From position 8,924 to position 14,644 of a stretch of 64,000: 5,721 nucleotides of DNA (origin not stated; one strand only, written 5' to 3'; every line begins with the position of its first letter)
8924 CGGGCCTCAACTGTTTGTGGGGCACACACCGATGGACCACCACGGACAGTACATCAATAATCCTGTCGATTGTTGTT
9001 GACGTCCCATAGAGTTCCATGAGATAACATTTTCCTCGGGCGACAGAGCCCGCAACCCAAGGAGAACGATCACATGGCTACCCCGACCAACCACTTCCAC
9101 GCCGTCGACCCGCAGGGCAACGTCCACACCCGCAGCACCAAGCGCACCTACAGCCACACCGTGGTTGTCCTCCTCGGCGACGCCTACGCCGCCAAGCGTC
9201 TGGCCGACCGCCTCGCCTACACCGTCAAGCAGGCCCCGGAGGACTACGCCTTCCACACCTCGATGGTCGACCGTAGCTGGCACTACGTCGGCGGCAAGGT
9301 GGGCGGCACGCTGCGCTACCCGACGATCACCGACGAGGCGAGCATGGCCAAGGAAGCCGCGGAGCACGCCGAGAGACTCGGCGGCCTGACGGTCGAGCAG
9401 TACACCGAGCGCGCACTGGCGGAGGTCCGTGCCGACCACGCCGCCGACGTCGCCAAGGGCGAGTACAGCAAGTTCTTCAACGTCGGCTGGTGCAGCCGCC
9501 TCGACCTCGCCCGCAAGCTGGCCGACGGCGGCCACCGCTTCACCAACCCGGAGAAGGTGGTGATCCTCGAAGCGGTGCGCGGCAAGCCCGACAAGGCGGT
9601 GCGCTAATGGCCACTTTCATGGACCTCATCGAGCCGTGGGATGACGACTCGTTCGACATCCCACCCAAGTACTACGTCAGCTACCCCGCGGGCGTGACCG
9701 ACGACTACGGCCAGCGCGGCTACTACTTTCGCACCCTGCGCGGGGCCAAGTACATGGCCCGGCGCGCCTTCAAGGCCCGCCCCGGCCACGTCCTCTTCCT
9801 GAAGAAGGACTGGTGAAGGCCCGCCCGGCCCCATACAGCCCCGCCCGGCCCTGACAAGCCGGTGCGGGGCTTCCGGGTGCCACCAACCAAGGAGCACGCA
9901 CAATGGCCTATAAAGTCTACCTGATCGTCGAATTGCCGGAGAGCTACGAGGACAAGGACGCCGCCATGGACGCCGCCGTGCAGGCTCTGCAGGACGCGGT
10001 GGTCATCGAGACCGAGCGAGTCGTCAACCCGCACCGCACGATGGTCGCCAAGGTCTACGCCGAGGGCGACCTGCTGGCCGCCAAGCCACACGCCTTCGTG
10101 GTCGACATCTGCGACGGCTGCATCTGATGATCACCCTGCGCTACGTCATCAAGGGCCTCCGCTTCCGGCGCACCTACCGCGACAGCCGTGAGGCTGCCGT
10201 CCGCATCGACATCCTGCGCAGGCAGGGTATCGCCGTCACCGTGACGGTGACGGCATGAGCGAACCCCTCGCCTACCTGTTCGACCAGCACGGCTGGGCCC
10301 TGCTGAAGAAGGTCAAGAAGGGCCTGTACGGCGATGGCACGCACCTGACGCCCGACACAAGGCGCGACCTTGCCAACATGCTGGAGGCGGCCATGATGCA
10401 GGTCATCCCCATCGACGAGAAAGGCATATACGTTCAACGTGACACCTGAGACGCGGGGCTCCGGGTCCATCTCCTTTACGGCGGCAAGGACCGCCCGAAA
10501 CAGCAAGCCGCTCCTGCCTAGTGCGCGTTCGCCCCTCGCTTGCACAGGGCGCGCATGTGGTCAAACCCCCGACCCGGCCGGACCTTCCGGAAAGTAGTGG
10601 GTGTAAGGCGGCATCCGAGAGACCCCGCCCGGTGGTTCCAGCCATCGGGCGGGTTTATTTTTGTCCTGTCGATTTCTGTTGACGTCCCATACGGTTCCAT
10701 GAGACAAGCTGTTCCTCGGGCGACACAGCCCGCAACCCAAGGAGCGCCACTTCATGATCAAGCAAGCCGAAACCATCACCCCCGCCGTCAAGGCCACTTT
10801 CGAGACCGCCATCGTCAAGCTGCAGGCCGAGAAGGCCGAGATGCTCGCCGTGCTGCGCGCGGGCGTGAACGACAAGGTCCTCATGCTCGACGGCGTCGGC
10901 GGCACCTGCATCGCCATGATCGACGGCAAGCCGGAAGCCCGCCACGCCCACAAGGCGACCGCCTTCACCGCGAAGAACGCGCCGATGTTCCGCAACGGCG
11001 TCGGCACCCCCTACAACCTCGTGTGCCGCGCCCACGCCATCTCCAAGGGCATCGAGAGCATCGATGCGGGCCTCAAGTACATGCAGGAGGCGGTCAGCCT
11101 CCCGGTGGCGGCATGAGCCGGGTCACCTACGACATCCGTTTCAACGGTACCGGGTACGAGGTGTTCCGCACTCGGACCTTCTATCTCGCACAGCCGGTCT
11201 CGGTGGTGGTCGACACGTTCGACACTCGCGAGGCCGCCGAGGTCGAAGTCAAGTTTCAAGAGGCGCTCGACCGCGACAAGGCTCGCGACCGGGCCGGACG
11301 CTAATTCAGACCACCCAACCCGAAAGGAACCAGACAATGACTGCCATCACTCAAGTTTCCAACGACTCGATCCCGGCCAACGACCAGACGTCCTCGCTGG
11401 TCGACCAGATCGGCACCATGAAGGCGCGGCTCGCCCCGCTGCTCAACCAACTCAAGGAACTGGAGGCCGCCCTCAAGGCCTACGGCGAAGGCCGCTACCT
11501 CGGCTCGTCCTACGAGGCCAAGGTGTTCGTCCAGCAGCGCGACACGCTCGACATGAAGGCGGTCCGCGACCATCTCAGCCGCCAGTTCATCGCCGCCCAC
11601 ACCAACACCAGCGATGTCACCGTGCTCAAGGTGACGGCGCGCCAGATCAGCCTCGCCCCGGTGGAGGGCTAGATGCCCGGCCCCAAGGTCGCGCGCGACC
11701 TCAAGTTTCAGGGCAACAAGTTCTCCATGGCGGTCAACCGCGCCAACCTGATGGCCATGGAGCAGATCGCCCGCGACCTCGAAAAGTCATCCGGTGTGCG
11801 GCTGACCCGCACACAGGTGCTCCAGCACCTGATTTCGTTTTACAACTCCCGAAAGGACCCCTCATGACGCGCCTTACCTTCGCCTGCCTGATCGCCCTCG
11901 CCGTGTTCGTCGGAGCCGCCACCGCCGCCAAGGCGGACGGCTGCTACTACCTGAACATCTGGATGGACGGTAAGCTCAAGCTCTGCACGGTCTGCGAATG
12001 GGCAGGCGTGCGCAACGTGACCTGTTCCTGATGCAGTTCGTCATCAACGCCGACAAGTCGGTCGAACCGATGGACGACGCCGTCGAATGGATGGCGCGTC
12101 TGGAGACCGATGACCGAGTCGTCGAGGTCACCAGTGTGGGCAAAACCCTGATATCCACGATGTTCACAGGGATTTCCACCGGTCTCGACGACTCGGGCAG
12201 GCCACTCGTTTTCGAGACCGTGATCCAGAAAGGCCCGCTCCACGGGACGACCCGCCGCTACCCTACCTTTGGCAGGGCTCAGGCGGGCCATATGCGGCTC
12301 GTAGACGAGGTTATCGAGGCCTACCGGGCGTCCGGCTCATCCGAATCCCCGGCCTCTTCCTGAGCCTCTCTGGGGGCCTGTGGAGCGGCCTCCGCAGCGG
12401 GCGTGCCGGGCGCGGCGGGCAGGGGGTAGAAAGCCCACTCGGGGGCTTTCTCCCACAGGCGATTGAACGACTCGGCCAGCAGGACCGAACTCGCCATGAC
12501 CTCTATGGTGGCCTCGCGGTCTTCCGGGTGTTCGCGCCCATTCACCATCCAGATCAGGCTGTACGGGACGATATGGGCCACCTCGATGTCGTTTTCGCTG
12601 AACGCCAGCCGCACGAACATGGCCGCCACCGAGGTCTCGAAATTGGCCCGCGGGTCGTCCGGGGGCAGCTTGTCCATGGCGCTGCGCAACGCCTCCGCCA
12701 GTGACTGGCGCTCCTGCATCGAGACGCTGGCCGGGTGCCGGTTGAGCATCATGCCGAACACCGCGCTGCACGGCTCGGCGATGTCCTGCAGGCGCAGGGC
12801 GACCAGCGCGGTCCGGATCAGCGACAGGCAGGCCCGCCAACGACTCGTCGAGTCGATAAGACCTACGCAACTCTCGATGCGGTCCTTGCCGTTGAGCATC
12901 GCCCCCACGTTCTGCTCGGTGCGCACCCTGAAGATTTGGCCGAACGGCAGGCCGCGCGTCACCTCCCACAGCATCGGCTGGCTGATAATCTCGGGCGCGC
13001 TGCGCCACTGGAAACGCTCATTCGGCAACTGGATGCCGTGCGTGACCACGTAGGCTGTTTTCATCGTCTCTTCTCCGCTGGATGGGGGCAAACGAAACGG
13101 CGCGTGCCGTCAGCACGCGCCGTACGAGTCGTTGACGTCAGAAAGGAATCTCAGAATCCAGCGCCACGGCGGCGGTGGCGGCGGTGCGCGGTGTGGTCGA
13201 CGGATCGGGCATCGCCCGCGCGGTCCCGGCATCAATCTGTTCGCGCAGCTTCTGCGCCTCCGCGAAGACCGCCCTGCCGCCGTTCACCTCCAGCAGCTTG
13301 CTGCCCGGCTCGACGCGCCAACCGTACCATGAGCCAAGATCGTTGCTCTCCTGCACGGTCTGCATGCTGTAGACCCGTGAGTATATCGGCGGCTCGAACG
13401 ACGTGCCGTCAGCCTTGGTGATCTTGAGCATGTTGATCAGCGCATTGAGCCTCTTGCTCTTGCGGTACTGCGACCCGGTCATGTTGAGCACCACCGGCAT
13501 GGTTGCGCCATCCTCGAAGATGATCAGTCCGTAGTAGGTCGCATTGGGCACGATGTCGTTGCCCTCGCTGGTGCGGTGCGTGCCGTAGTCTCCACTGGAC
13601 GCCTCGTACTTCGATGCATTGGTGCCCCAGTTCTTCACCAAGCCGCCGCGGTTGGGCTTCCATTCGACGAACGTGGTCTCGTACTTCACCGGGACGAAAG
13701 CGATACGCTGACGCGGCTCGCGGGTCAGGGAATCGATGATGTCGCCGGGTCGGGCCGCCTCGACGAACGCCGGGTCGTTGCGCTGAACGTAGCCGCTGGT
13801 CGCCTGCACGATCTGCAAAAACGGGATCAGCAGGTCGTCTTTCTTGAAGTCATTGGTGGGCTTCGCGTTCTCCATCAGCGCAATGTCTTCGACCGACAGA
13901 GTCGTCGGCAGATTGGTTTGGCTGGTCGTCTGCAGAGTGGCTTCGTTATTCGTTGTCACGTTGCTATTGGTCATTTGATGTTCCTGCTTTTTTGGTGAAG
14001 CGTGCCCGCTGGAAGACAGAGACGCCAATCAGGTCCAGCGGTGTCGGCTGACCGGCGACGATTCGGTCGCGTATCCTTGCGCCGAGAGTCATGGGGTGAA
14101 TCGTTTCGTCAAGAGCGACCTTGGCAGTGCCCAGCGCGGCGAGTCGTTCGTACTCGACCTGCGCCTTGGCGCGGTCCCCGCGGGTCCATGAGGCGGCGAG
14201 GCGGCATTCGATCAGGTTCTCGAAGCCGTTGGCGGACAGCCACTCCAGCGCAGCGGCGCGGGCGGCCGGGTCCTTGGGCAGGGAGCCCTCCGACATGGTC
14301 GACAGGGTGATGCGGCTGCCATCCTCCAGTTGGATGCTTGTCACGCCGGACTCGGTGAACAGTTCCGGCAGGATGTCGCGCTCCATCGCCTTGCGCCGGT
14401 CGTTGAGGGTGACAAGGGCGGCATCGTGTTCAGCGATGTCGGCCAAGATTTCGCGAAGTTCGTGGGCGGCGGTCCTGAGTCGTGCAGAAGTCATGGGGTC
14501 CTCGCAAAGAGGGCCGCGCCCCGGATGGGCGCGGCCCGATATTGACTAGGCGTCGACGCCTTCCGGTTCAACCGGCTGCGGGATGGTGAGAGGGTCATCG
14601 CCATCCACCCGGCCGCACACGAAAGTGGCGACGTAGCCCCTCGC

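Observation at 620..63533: Genome-wide ~10-fold over-representation of the heptamer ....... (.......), written through coding sequence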

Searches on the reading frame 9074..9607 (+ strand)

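Call 14: search_protein_families(library=pfam, proteins=[window:9074-9607:+], max_evalue=0.01)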
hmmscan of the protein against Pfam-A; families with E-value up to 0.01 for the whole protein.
window:9074-9607:+ (177 aa): 0 families

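Call 17: search_protein_families(library=phrogs, proteins=[window:9074-9607:+], max_evalue=0.001)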
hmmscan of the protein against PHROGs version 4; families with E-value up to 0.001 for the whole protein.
window:9074-9607:+ (177 aa): 1 family
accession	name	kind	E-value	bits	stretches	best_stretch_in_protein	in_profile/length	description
phrog_32956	-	unknown function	5.4e-11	43.9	1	8-160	13-160/171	-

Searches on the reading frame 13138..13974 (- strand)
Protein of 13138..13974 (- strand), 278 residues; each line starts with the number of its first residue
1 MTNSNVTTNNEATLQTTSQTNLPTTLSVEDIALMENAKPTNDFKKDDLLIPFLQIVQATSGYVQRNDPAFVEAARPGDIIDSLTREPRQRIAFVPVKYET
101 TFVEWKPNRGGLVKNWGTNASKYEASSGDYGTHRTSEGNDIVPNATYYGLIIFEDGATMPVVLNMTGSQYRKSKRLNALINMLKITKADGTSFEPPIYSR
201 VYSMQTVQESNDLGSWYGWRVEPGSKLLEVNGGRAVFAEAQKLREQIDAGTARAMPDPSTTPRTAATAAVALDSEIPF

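Call 15: search_protein_families(library=pfam, proteins=[window:13138-13974:-], max_evalue=0.01)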
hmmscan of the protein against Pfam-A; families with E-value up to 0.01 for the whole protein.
window:13138-13974:- (278 aa): 1 family
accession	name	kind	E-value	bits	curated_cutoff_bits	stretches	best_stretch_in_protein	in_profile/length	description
PF23977.1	Pam3_Gp34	-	1e-46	160.1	27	1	40-252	21-234/235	Pam3 phage gp34-like protein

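Call 98: search_protein_families(library=phrogs, proteins=[window:13138-13974:-], max_evalue=0.001)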
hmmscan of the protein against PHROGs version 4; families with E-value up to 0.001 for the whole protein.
window:13138-13974:- (278 aa): 1 family
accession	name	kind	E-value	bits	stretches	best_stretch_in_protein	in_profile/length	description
phrog_2402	-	unknown function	3.7e-49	168.8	1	6-267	8-280/292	-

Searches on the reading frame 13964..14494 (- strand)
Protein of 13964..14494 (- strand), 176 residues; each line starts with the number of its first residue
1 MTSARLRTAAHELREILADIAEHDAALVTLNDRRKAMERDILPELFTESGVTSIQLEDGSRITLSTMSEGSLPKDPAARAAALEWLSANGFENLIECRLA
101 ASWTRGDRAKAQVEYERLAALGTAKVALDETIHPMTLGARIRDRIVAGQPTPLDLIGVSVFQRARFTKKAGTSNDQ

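Call 15: search_protein_families(library=pfam, proteins=[window:13964-14494:-], max_evalue=0.01)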
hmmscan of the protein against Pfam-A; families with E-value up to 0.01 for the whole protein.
window:13964-14494:- (176 aa): 1 family
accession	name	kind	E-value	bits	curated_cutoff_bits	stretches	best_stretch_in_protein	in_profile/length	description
PF23984.1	DUF7307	-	3.4e-20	72.7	27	1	7-168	3-129/129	Pam3 gp33-like protein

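Call 98: search_protein_families(library=phrogs, proteins=[window:13964-14494:-], max_evalue=0.001)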
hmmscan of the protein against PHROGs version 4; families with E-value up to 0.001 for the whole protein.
window:13964-14494:- (176 aa): 1 family
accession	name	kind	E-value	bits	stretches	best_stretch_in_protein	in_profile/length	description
phrog_2378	-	unknown function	4.8e-25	89.4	1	5-169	27-187/189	-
